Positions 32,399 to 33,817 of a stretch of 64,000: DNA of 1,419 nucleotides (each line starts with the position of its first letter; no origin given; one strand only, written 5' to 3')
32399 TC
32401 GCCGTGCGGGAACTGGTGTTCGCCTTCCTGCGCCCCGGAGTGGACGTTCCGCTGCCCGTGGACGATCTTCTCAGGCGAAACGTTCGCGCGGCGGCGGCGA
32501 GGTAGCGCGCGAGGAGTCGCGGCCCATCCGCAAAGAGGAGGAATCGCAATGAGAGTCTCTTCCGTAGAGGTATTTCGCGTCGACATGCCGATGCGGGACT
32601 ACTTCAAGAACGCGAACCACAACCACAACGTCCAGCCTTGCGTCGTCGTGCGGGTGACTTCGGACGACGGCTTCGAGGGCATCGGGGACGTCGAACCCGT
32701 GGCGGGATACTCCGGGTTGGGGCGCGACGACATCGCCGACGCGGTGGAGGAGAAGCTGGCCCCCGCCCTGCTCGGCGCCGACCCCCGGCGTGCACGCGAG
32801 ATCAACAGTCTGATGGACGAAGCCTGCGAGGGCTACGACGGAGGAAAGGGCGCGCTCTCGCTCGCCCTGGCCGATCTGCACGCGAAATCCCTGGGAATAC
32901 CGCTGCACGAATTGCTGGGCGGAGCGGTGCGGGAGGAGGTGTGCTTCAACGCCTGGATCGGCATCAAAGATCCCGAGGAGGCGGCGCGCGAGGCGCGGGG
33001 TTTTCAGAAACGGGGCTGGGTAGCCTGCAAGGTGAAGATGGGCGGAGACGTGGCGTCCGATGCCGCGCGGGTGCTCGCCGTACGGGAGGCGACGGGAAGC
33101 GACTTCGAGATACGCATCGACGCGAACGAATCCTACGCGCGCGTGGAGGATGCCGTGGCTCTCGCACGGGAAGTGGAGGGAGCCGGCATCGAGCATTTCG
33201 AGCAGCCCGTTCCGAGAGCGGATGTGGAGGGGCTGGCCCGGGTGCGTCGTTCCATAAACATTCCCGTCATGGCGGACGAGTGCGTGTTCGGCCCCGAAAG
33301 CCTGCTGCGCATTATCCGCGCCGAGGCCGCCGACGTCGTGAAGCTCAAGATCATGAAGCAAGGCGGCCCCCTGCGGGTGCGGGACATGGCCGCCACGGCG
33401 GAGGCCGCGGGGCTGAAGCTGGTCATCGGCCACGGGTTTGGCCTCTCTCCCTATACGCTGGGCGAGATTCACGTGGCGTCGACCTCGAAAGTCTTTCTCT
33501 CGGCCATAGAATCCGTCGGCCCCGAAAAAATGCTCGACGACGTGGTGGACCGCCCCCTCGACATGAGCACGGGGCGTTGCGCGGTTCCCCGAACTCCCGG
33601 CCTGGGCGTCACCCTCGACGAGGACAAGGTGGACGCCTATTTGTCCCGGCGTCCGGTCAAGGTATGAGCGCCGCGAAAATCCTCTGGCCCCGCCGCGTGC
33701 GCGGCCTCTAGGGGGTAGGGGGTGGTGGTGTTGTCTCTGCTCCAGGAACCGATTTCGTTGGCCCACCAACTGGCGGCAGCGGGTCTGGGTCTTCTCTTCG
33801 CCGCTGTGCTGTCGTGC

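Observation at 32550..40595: Candidate undescribed peptide/amino-acid tailoring operon centred on an RRE(PqqD-like)-MEMO1 fusion without its usual AMMECR1 and radical-SAM partners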

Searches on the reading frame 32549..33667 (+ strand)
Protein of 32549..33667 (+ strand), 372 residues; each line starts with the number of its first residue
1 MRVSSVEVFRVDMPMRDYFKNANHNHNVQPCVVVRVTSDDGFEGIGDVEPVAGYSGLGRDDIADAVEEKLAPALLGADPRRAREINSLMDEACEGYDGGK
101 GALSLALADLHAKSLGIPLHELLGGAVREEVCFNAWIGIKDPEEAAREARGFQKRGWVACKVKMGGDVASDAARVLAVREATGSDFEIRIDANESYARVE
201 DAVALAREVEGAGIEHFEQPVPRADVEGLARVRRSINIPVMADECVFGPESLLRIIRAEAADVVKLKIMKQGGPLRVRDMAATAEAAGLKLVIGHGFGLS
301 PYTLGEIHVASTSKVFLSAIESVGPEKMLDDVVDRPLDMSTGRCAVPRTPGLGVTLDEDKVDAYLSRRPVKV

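Call 5: search_protein_families(library=pfam, proteins=[window:32549-33667:+], max_evalue=0.1)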
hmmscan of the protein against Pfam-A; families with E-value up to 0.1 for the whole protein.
window:32549-33667:+ (372 aa): 3 families
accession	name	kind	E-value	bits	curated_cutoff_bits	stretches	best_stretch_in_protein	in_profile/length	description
PF13378.12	MR_MLE_C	-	1.5e-50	172.4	29.4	1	145-360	2-219/219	Enolase C-terminal domain-like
PF02746.21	MR_MLE_N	-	4e-18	66.2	22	1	6-124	4-117/117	Mandelate racemase / muconate lactonizing enzyme, N-terminal domain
PF03952.21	Enolase_N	-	0.001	19.7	35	1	53-122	55-130/131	Enolase, N-terminal domain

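Call 6: search_protein_families(library=ncbifam, proteins=[window:32549-33667:+], max_evalue=0.1)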
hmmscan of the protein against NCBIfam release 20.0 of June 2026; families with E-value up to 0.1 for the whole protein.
window:32549-33667:+ (372 aa): 21 families
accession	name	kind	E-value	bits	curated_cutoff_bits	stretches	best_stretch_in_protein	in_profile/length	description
TIGR02534.1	mucon_cyclo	subfamily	1.8e-67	228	334.95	1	4-364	2-365/368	muconate/chloromuconate family cycloisomerase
NF043002.1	HProlDhtase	equivalog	2.2e-42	145.3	500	1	1-358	1-356/366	cis-3-hydroxy-L-proline dehydratase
NF041118.1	A_G_epim_Thtga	equivalog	2.4e-37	128.8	500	1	1-294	1-290/341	L-Ala-D/L-Glu epimerase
NF010624.0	PRK14017.1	equivalog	2.2e-31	109.3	311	1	29-363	12-359/382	galactonate dehydratase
NF047820.1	TalGalacDh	equivalog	3.8e-30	105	500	1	31-360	38-360/371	L-talarate/galactarate dehydratase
NF040866.1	AraD_Arch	equivalog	1.1e-28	100.3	650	1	31-364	34-369/372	arabinonate dehydratase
NF040790.2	glucon_galact_dh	equivalog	2.7e-27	95.6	750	1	101-363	95-368/390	bifunctional D-gluconate/D-galactonate dehydratase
NF042940.1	racemase_DgcA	equivalog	7.3e-27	94.4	400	1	10-300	5-275/323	N-acetyl-D-Glu racemase DgcA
NF043051.1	ManoateDhtManD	equivalog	4e-25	88.5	550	2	176-365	196-384/403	D-mannonate dehydratase ManD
NF002782.0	PRK02901.1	equivalog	1.7e-23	83.2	288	1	126-294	74-239/328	o-succinylbenzoate synthase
TIGR01928.1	menC_lowGC_arch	equivalog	2.6e-23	82.6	200.65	1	9-295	1-282/325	o-succinylbenzoate synthase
NF011654.0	PRK15072.1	subfamily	3.2e-22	79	430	2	32-165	18-151/404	D-galactonate dehydratase family protein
NF011708.0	PRK15129.1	equivalog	2.6e-16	59.6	343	1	5-295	3-275/321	L-Ala-D/L-Glu epimerase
NF011968.0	PRK15440.1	equivalog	6.2e-16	58.3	393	1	26-359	54-386/395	L-rhamnonate dehydratase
TIGR01927.1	menC_gam_Gplu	equivalog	1.2e-15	57.7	130.55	1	11-294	3-263/307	o-succinylbenzoate synthase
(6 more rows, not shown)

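Call 31: search_solved_structures(query=window:32549-33667:+, max_evalue=1e-20)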
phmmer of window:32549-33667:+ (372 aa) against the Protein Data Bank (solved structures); distinct sequences matched with E-value up to 1e-20: 64 (the best 60 are shown).
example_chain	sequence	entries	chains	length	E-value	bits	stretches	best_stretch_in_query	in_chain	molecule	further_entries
2p88_A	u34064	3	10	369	2e-53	185.2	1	1-361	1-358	Mandelate racemase/muconate lactonizing enzyme family protein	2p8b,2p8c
1jpm_A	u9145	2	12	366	6.8e-51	176.9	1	1-354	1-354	L-Ala-D/L-Glu Epimerase | similar to chloromuconate cycloisomerase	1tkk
3ct2_A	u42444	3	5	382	5.6e-45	157.4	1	3-362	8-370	Muconate cycloisomerase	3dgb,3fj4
2muc_A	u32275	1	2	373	6.5e-45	157.2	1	5-364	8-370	PROTEIN (MUCONATE CYCLOISOMERASE)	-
1muc_A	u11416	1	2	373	2.1e-44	155.5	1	5-364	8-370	MUCONATE LACTONIZING ENZYME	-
3muc_A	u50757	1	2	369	2.4e-44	155.4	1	5-362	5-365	PROTEIN (MUCONATE CYCLOISOMERASE)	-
1bkh_A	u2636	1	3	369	3.2e-44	154.9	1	5-362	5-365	MUCONATE LACTONIZING ENZYME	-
3i4k_A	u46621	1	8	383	4e-44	154.6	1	6-366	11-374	Muconate lactonizing enzyme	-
3fcp_A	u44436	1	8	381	1.9e-43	152.4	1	3-365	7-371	L-Ala-D/L-Glu epimerase, a muconate lactonizing enzyme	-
1f9c_A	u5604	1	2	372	2.9e-43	151.8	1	5-364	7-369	PROTEIN (MUCONATE CYCLOISOMERASE I)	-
4m0x_A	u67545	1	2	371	8.4e-41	143.7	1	7-364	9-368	Chloromuconate cycloisomerase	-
2qde_A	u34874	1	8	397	1.4e-40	142.9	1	2-361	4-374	Mandelate racemase/muconate lactonizing enzyme family protein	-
3my9_A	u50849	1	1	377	5.5e-40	141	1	5-359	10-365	Muconate cycloisomerase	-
4mgg_A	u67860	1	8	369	1.4e-39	139.7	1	1-356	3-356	Muconate lactonizing enzyme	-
2ps2_A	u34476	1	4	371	3e-39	138.6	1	2-355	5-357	Putative mandelate racemase/muconate lactonizing enzyme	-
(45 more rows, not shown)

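Call 71: search_solved_structures(query=window:32549-33667:+, max_evalue=1e-44, show_alignments=3)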
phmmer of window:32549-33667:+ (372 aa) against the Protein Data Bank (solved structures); distinct sequences matched with E-value up to 1e-44: 4.
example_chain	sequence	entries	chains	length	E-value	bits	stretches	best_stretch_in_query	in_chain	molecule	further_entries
2p88_A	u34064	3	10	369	2e-53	185.2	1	1-361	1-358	Mandelate racemase/muconate lactonizing enzyme family protein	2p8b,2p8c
1jpm_A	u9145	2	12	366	6.8e-51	176.9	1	1-354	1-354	L-Ala-D/L-Glu Epimerase | similar to chloromuconate cycloisomerase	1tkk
3ct2_A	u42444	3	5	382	5.6e-45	157.4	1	3-362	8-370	Muconate cycloisomerase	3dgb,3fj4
2muc_A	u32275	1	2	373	6.5e-45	157.2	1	5-364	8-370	PROTEIN (MUCONATE CYCLOISOMERASE)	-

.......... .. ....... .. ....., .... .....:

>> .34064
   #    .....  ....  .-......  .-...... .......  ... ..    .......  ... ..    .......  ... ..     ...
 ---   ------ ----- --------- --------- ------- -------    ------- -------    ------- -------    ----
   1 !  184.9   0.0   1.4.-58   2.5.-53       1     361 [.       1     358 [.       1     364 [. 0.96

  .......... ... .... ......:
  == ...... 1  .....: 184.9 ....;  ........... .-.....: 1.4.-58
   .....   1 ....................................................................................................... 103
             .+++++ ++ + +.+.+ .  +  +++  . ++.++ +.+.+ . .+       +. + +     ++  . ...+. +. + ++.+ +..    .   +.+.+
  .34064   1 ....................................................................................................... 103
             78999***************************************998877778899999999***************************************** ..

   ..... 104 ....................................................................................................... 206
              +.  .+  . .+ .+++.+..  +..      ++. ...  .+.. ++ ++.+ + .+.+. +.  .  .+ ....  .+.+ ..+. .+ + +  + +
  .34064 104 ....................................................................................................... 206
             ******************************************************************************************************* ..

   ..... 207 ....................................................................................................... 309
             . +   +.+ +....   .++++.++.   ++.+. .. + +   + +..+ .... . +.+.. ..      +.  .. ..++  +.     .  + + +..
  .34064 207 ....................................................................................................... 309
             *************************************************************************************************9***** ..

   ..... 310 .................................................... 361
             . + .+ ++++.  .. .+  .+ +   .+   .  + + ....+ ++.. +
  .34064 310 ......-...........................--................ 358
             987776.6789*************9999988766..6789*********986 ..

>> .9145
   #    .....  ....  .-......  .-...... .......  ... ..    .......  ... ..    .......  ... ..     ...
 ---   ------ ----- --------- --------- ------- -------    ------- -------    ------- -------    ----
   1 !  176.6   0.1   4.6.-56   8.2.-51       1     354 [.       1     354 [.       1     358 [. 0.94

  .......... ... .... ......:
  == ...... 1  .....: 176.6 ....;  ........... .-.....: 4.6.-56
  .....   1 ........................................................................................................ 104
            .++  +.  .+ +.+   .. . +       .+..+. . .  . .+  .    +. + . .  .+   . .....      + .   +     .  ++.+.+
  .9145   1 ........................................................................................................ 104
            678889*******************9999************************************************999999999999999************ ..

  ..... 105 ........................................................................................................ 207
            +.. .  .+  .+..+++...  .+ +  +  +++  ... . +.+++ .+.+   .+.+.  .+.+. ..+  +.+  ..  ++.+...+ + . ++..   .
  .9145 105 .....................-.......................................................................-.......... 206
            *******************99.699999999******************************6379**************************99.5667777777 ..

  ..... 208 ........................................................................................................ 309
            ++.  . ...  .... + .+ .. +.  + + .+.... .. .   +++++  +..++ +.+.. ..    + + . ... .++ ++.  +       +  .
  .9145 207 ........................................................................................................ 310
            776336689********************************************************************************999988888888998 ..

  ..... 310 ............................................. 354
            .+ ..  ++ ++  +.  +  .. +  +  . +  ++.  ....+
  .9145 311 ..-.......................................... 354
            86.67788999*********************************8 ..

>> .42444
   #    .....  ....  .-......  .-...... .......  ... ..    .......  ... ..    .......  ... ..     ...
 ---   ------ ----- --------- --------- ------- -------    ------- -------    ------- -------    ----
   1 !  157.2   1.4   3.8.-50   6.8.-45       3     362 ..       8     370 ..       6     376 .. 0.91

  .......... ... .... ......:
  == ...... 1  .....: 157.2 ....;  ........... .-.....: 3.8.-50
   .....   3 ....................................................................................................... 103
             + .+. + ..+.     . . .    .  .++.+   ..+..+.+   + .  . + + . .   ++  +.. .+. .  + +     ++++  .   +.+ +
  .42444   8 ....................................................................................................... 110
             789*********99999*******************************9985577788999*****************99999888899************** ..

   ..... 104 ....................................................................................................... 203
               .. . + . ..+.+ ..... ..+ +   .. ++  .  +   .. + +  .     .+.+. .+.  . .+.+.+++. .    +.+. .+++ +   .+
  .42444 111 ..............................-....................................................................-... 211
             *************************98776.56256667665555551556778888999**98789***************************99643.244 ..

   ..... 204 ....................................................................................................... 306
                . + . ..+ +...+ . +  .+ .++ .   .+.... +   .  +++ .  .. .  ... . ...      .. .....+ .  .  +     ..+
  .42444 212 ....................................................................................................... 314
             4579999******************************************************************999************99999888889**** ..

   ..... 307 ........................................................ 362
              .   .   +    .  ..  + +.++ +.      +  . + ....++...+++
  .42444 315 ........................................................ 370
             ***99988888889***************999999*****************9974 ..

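Call 78: find_related_loci(query=window:32549-33667:+, collection=metagenome_contigs, flank=10000)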
Query window:32549-33667:+ (372 aa) in metagenome_contigs; peptide patterns used: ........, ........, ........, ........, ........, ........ (x = any residue, [..] = any of these).
264 stretches matched a pattern; 11 encode a relative of the query (tblastn E <= 1e-3); 11 distinct loci.
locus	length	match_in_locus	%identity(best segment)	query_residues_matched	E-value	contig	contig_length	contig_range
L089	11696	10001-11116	81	1-372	0e+0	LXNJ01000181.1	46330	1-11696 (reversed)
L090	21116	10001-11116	81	1-372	0e+0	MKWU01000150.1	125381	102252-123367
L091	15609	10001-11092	55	1-364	2e-142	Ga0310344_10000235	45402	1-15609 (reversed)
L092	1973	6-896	49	68-364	2e-84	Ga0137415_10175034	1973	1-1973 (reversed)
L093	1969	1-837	51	86-364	4e-81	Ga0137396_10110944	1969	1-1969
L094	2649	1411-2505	33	3-364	1e-41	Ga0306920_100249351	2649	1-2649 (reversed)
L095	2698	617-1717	34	1-364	5e-38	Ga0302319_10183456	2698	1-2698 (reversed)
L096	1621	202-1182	32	32-354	4e-36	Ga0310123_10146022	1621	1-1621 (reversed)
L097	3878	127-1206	29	1-354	1e-34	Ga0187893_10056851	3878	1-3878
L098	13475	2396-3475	29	1-354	2e-34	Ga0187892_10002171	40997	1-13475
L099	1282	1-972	33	41-361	4e-32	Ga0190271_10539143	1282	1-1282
